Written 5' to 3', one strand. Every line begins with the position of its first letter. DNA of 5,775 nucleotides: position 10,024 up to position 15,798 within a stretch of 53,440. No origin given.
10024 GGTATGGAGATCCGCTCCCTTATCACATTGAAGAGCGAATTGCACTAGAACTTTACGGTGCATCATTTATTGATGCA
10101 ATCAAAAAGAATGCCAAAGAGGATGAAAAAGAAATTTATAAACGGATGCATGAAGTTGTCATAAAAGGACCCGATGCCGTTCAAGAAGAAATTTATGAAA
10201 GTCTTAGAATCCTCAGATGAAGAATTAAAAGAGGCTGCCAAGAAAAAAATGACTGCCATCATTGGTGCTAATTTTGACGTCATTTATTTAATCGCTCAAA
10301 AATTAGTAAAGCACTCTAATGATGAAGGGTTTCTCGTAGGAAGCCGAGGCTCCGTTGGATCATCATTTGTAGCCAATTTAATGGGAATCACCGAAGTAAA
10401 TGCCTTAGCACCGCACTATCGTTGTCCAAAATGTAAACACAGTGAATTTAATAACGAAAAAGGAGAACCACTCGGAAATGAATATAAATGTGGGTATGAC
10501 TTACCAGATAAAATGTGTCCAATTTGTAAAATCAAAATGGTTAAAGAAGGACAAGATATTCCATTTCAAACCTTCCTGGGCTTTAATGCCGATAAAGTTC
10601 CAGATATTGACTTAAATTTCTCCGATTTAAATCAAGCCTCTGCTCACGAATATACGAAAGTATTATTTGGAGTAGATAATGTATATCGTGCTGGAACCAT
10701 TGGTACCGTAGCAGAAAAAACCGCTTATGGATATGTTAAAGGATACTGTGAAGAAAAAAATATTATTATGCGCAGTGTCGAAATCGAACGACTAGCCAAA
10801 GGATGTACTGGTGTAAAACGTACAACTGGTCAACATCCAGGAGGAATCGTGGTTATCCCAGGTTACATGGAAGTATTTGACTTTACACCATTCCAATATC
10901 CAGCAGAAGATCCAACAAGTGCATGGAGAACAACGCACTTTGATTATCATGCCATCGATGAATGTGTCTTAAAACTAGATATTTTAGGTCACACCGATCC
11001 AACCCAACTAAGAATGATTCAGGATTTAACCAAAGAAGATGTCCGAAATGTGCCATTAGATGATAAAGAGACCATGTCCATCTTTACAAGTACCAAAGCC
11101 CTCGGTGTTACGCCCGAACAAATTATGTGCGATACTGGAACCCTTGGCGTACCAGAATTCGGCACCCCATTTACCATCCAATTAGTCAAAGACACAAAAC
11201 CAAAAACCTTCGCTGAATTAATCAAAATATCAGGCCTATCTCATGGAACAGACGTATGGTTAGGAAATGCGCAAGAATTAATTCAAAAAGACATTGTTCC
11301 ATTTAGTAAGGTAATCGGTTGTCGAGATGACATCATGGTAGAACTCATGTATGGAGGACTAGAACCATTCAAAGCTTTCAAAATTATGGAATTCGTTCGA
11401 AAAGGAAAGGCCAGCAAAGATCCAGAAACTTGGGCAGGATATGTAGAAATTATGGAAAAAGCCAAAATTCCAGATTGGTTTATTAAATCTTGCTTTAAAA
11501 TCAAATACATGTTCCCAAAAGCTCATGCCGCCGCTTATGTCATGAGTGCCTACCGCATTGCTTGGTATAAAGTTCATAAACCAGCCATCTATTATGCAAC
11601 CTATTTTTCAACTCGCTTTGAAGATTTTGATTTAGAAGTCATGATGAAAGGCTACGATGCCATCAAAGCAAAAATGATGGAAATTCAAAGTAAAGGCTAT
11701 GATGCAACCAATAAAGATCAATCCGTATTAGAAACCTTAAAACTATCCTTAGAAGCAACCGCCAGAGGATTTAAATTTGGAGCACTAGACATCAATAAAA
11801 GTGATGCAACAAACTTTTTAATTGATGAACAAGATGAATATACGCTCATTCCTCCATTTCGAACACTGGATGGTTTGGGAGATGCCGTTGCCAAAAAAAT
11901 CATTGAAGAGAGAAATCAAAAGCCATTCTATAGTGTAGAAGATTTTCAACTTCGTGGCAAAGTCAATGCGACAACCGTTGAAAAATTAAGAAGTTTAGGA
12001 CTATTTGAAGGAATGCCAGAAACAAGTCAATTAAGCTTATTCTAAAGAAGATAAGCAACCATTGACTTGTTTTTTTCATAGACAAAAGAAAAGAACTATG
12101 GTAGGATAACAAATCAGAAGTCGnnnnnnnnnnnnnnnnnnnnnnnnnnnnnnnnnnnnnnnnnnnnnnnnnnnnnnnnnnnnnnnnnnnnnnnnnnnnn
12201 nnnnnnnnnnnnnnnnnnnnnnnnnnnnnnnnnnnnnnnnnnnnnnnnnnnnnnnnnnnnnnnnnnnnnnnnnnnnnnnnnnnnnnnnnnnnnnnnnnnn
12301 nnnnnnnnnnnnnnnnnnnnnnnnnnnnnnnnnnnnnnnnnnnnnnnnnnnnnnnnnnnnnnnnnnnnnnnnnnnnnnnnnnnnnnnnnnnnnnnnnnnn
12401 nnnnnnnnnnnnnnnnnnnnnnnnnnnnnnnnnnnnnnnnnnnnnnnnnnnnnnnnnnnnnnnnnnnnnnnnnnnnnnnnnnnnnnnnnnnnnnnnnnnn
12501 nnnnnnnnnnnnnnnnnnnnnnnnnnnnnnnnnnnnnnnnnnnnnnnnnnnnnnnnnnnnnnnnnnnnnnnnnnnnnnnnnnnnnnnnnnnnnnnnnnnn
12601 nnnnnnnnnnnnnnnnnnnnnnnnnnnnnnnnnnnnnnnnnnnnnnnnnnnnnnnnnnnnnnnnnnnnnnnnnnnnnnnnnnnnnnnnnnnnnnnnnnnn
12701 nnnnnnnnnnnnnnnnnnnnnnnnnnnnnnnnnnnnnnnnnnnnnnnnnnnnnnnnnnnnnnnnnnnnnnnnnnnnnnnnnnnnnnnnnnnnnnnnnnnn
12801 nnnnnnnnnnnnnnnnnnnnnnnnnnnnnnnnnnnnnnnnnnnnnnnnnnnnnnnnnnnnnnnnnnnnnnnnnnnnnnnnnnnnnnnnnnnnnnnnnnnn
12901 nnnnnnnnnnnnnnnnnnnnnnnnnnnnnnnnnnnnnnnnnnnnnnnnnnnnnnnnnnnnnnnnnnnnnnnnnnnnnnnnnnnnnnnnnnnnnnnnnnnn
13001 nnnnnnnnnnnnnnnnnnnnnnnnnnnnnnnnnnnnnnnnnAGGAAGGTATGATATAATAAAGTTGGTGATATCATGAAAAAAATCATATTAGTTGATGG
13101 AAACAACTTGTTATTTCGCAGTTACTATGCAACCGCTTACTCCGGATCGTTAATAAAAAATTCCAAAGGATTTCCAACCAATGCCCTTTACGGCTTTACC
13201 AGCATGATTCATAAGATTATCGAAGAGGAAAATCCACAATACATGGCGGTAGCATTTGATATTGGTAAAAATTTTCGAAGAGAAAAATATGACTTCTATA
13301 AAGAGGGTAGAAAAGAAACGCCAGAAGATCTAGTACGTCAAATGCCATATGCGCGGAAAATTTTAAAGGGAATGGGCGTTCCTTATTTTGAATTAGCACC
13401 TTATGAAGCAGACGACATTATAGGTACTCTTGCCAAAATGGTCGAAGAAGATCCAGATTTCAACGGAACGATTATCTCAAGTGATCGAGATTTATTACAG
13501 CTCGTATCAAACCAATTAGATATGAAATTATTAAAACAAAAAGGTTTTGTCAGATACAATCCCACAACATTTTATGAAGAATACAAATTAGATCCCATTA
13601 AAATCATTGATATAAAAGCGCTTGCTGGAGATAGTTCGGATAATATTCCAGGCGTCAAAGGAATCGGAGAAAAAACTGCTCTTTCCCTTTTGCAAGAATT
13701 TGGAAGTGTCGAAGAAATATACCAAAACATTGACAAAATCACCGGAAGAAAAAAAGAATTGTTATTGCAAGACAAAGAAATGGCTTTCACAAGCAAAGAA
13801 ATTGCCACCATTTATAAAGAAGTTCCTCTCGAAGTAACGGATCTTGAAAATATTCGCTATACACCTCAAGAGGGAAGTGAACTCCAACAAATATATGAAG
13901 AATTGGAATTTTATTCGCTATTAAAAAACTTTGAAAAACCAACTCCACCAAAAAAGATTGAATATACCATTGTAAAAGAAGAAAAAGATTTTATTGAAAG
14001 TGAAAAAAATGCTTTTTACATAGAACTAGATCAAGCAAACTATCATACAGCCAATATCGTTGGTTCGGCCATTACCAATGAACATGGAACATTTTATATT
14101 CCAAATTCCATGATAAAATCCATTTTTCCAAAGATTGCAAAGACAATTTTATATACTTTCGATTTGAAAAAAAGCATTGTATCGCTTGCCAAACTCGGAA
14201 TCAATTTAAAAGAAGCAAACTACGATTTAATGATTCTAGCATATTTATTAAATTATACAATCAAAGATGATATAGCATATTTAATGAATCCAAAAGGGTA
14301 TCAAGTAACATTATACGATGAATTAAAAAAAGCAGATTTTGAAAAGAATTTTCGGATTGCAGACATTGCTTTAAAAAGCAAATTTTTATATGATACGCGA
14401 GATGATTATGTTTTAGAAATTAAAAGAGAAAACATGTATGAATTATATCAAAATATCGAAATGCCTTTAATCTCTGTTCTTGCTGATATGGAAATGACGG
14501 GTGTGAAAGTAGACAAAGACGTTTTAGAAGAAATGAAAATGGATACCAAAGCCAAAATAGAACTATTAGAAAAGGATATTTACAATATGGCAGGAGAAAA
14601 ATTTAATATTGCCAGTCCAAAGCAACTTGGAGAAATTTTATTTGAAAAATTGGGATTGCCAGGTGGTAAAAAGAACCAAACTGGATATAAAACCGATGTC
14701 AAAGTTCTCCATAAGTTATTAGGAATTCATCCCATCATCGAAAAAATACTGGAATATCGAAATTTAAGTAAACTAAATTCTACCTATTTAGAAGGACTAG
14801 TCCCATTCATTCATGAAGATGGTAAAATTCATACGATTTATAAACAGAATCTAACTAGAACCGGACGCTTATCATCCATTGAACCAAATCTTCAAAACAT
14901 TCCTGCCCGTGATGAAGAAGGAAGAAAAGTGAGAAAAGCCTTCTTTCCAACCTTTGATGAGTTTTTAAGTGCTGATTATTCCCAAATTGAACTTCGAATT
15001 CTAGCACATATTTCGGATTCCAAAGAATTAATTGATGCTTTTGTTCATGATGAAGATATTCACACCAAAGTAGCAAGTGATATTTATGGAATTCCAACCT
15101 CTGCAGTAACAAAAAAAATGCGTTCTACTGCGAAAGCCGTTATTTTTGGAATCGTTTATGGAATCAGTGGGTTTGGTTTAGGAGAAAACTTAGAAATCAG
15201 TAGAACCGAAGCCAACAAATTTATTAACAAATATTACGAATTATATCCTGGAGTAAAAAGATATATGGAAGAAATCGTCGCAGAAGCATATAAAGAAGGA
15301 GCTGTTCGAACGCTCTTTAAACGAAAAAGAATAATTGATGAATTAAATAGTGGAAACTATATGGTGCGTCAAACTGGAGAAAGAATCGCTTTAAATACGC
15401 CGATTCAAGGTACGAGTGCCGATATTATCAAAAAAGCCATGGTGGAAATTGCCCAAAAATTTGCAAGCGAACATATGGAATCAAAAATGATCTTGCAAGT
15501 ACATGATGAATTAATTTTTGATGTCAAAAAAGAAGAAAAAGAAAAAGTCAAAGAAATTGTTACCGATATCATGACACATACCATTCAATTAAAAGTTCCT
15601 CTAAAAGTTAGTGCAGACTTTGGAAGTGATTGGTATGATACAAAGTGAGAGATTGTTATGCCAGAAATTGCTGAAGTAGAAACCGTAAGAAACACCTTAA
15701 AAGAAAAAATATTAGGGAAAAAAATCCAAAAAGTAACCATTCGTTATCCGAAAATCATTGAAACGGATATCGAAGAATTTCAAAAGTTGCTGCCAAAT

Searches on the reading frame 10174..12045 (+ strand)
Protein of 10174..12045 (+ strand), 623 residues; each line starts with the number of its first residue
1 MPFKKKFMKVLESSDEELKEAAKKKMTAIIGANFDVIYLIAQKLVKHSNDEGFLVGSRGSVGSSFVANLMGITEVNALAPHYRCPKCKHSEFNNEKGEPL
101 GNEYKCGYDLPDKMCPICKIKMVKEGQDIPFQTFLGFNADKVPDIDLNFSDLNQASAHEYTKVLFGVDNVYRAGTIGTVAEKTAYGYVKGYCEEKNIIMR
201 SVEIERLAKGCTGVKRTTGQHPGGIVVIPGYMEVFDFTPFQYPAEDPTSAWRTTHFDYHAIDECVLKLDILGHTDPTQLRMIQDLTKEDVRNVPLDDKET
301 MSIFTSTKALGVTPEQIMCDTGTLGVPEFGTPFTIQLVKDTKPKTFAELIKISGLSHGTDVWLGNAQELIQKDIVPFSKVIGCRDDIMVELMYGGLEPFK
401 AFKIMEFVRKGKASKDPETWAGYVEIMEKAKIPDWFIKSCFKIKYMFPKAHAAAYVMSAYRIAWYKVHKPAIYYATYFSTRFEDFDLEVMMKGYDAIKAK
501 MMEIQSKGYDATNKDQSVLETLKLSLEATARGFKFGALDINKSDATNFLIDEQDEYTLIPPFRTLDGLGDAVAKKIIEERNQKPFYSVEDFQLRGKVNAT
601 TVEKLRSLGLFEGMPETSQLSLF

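Call 36: search_protein_families(library=pfam, proteins=[window:10174-12045:+], max_evalue=0.00001)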
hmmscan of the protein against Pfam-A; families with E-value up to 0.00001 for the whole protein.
window:10174-12045:+ (623 aa): 3 families
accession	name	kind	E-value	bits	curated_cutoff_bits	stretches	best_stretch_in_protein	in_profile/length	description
PF07733.18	DNA_pol3_alpha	-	4.2e-48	164.7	23.9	1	12-272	17-260/260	Bacterial DNA polymerase III alpha NTPase domain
PF17657.6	DNA_pol3_finger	-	4.7e-23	81.8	22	1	276-429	2-164/166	Bacterial DNA polymerase III alpha subunit finger domain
PF14579.12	HHH_6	-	2.4e-12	47.3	25.6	1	536-615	5-84/90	Helix-hairpin-helix motif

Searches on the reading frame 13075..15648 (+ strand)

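Call 36: search_protein_families(library=pfam, proteins=[window:13075-15648:+], max_evalue=0.00001)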
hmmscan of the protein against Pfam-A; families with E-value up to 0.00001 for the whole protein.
window:13075-15648:+ (857 aa): 4 families
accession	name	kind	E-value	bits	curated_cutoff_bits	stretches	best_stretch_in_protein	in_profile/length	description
PF00476.26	DNA_pol_A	-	4.7e-154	513.4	34.3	1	482-855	2-381/381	DNA polymerase family A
PF02739.22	5_3_exonuc_N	-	2.5e-53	180.6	34.3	1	3-170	1-163/164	5'-3' exonuclease, N-terminal resolvase-like domain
PF01367.25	5_3_exonuc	-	3.4e-30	104.8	40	1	173-264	2-93/97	5'-3' exonuclease, C-terminal SAM fold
PF22619.2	DNA_polI_exo1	-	4e-19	69.2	27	1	314-416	1-109/140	DNA polymerase I, ribonuclease H-like domain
